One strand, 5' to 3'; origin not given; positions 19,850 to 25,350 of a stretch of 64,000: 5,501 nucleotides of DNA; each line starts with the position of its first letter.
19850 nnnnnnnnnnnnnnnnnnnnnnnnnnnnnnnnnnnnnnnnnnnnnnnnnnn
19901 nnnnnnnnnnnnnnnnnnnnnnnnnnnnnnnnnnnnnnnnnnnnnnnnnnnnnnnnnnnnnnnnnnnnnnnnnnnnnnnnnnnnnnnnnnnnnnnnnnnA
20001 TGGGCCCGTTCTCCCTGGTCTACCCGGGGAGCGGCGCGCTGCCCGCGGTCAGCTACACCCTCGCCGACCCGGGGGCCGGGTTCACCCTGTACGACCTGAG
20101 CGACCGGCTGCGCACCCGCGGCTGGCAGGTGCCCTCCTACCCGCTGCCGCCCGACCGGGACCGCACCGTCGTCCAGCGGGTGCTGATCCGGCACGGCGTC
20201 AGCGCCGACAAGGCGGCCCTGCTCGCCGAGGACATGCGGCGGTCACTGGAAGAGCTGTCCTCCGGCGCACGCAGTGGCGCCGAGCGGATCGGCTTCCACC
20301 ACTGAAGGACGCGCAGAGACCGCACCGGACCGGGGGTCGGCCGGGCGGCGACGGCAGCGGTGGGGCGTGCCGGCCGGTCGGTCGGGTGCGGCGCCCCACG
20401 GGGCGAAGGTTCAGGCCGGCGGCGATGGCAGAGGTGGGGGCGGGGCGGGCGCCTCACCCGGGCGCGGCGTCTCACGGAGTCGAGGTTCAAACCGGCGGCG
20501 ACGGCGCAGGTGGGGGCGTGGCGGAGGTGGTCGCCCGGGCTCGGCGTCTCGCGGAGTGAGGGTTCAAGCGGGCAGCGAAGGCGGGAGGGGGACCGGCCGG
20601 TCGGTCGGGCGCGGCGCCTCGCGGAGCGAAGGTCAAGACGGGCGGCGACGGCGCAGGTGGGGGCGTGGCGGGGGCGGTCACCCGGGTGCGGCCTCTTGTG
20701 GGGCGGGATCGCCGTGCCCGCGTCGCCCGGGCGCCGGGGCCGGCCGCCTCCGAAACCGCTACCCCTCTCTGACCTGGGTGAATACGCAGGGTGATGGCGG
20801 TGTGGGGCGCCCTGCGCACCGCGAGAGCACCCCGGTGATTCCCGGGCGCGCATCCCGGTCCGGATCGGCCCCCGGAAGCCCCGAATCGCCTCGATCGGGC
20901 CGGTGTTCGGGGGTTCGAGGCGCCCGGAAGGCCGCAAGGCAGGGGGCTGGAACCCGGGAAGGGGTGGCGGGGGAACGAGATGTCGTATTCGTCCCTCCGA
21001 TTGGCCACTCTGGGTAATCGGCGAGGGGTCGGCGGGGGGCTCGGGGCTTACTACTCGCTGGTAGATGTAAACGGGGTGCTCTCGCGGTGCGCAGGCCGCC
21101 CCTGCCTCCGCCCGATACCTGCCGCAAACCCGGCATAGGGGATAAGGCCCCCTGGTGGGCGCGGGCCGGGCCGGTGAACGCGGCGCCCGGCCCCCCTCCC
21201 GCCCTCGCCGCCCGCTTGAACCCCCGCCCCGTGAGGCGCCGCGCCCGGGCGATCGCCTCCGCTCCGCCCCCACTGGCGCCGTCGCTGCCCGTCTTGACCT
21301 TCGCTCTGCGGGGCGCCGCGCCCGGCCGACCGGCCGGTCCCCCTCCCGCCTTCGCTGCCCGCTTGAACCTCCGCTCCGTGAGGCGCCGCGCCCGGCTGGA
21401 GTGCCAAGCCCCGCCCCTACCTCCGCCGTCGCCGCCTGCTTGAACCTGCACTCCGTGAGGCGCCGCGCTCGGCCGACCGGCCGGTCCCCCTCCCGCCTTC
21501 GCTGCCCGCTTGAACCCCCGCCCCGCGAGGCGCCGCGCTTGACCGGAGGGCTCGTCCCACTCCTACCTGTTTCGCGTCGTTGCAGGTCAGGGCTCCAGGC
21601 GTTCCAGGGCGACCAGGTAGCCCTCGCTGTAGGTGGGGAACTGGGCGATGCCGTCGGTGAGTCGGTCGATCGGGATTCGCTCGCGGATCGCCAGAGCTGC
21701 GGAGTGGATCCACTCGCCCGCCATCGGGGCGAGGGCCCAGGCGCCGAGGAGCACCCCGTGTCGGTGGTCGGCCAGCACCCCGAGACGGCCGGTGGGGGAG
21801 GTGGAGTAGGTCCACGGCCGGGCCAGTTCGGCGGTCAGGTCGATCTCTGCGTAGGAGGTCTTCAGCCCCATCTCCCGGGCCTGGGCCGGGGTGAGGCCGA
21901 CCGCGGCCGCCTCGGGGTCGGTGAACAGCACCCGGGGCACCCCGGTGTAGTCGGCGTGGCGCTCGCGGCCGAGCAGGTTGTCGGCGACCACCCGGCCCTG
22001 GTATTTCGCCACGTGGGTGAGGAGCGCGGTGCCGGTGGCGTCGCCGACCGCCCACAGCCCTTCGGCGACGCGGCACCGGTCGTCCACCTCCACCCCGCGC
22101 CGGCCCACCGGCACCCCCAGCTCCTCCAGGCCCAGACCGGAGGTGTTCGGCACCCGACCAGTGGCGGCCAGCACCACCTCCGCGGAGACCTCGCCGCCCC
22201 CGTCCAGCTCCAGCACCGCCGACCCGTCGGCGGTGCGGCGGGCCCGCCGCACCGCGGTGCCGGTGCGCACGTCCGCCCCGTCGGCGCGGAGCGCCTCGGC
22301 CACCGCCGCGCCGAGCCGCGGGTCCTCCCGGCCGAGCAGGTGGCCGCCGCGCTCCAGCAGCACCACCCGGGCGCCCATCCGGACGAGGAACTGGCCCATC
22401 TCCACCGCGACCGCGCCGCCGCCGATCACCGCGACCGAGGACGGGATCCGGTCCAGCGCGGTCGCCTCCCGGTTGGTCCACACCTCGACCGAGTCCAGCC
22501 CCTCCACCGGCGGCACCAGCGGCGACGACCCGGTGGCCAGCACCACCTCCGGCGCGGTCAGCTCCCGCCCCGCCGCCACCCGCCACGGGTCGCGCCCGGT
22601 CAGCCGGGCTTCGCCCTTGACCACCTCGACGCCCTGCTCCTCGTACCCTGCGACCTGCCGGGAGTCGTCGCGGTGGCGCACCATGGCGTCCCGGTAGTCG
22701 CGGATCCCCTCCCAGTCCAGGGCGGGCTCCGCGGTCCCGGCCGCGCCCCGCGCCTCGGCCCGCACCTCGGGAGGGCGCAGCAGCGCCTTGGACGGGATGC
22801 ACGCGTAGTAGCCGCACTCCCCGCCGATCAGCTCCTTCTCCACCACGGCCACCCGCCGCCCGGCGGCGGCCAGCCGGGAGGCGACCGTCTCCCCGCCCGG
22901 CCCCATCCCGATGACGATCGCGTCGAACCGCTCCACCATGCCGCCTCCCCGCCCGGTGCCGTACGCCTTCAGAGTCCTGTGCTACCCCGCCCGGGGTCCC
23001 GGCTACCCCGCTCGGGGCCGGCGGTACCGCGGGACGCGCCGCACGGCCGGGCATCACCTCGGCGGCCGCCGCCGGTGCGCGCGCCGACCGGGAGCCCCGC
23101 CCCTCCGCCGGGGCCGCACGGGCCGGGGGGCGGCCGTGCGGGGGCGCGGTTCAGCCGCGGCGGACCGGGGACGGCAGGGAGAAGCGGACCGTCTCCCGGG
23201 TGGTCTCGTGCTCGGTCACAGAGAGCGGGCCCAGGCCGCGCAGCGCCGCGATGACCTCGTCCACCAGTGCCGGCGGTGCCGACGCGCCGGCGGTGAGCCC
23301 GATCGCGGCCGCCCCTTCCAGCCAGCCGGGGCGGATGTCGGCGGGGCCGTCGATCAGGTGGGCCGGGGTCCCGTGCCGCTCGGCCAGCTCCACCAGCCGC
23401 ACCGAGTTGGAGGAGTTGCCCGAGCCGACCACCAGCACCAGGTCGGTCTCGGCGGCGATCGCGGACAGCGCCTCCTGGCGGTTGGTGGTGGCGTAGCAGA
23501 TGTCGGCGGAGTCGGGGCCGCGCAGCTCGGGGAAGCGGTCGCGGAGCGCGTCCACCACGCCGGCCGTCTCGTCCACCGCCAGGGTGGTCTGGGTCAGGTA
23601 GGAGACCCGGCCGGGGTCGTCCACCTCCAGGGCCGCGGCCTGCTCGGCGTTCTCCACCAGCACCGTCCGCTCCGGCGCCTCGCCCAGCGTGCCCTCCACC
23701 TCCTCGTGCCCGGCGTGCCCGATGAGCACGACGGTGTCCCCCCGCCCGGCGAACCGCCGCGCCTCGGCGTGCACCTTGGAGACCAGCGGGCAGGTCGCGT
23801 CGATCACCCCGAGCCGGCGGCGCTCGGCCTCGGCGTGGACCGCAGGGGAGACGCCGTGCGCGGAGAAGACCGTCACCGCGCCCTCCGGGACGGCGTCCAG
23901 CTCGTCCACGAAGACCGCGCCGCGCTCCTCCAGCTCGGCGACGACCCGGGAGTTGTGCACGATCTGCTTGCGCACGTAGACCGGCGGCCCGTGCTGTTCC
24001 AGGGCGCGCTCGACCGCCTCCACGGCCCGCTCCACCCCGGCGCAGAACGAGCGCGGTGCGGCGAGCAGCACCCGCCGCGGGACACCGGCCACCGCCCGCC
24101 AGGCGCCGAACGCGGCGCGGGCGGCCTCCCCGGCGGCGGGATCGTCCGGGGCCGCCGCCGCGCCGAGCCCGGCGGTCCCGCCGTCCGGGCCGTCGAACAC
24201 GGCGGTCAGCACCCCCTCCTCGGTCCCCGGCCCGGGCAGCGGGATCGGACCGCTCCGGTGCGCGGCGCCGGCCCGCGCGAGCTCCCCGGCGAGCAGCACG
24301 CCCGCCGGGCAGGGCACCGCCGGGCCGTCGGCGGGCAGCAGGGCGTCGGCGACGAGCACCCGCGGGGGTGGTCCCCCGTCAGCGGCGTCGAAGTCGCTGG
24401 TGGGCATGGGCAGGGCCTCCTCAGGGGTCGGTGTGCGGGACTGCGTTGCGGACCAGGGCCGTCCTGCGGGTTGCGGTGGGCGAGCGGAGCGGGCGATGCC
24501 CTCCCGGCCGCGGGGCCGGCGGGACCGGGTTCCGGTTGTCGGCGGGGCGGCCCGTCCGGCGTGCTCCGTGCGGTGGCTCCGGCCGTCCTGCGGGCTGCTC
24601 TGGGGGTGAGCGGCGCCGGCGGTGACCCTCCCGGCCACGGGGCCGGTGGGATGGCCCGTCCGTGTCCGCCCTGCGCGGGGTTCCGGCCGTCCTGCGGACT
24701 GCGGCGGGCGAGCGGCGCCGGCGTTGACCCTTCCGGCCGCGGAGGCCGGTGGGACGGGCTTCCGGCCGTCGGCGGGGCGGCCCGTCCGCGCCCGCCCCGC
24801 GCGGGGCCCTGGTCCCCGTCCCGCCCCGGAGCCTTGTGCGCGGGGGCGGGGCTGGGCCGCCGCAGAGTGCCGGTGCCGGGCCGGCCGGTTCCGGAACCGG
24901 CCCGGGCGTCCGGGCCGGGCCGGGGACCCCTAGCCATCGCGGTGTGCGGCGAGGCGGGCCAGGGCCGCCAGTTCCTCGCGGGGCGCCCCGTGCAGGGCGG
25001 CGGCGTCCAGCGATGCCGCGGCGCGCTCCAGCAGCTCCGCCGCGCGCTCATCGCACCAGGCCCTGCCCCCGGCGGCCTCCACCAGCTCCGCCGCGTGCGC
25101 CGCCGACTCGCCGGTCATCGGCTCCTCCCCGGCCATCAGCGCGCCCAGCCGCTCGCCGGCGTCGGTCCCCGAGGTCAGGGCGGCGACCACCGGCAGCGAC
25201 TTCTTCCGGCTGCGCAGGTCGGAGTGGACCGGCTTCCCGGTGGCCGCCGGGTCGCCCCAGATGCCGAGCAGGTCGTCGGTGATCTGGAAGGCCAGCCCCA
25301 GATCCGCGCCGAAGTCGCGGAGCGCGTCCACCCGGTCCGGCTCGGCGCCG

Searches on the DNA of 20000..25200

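Call 65: search_rna_families(source=window, start=20000, end=25200, threshold=evalue, max_evalue=0.1)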
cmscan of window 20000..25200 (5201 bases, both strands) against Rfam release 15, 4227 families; matches with E-value up to 0.1: 0.
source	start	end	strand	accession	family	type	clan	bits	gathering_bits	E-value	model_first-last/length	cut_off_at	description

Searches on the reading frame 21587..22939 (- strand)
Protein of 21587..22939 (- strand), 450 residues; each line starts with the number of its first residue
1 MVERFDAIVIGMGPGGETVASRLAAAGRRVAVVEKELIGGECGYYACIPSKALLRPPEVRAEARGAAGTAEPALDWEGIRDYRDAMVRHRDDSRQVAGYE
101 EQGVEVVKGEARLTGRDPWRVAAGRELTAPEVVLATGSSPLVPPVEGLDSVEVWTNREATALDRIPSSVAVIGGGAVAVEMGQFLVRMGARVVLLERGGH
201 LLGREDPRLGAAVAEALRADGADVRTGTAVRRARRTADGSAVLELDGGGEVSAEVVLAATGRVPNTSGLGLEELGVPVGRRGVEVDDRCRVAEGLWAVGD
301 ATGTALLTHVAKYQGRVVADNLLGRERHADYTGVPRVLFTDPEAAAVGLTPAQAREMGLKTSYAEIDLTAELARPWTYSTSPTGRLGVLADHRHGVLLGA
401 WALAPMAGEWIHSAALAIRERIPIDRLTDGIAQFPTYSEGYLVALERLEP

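Call 6: search_protein_families(library=pfam, proteins=[window:21587-22939:-])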
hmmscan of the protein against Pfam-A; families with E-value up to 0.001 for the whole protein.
window:21587-22939:- (450 aa): 9 families
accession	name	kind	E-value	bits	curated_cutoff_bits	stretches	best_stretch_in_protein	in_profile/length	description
PF07992.20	Pyr_redox_2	-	5.4e-54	184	26.1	1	6-315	2-291/291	Pyridine nucleotide-disulphide oxidoreductase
PF02852.28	Pyr_redox_dim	-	4.3e-17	62.7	25.3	1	334-440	1-105/110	Pyridine nucleotide-disulphide oxidoreductase, dimerisation domain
PF00070.33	Pyr_redox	-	2.4e-15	57.3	22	1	168-241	1-74/82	Pyridine nucleotide-disulphide oxidoreductase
PF13738.12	Pyr_redox_3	-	2e-09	37.6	30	1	125-267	121-272/305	Pyridine nucleotide-disulphide oxidoreductase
PF00890.30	FAD_binding_2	-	8.2e-06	25.7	20.4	1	6-199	1-204/414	FAD binding domain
PF01266.30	DAO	-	1.3e-05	25.4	27.9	0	206-262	148-205/353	FAD dependent oxidoreductase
PF13434.12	Lys_Orn_oxgnase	-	0.00059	19.5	21.3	0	124-188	143-210/339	L-lysine 6-monooxygenase/L-ornithine 5-monooxygenase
PF03486.20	HI0933_like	-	0.00078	19.4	50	0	6-36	2-32/244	HI0933-like protein Rossmann domain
PF13450.12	NAD_binding_8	-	0.00087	20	21.9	0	9-43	1-36/68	NAD(P)-binding Rossmann-like domain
